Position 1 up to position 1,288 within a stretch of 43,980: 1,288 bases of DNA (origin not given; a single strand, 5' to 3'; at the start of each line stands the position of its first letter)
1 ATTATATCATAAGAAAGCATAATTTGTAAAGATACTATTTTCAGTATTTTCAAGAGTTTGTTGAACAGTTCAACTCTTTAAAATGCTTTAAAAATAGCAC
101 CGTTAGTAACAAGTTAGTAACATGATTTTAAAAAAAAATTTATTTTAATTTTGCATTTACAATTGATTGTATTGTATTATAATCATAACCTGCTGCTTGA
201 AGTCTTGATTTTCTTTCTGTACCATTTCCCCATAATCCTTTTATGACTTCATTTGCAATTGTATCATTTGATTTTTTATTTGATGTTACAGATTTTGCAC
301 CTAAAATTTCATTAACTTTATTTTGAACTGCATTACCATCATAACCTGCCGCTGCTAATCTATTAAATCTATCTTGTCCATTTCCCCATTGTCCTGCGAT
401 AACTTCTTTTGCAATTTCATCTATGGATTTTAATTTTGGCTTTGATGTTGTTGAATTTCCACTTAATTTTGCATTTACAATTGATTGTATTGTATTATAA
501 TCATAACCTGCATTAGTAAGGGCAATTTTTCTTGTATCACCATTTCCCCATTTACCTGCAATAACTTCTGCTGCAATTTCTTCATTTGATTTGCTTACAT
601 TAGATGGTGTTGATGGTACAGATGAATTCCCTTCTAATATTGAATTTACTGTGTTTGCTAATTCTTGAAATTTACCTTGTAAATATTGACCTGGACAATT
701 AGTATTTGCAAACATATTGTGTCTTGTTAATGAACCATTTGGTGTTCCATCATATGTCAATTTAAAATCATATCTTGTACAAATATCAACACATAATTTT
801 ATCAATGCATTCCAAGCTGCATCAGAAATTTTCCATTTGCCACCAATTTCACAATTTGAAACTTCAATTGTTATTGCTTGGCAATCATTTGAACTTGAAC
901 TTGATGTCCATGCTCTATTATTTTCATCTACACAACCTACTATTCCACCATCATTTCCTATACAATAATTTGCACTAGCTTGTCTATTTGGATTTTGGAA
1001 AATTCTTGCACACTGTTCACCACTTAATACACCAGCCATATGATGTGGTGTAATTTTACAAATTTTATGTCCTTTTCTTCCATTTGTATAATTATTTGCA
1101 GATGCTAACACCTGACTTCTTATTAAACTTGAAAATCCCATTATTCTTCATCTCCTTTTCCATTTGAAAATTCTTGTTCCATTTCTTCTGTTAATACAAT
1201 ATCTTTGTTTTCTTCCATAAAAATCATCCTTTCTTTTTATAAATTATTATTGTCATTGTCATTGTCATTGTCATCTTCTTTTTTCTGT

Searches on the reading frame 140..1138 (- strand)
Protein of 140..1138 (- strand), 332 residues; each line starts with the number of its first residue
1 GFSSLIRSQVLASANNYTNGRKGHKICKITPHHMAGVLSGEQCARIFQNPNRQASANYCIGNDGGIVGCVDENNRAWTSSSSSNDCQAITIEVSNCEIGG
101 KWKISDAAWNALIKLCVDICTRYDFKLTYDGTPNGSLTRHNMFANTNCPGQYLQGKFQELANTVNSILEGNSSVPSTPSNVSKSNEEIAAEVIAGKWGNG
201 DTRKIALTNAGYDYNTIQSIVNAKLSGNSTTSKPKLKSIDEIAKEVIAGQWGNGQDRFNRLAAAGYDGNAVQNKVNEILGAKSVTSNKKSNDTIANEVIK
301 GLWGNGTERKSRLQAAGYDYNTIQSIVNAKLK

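Call 122: search_protein_families(library=pfam, proteins=[window:140-1138:-], max_evalue=0.001)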
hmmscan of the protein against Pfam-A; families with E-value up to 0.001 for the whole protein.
window:140-1138:- (332 aa): 2 families
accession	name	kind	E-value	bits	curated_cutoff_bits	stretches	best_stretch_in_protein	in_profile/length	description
PF08230.16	CW_7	-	9.8e-60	198.5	25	3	240-279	1-40/40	CW_7 repeat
PF01510.30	Amidase_2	-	7e-19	68.9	26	1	24-151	3-131/131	N-acetylmuramoyl-L-alanine amidase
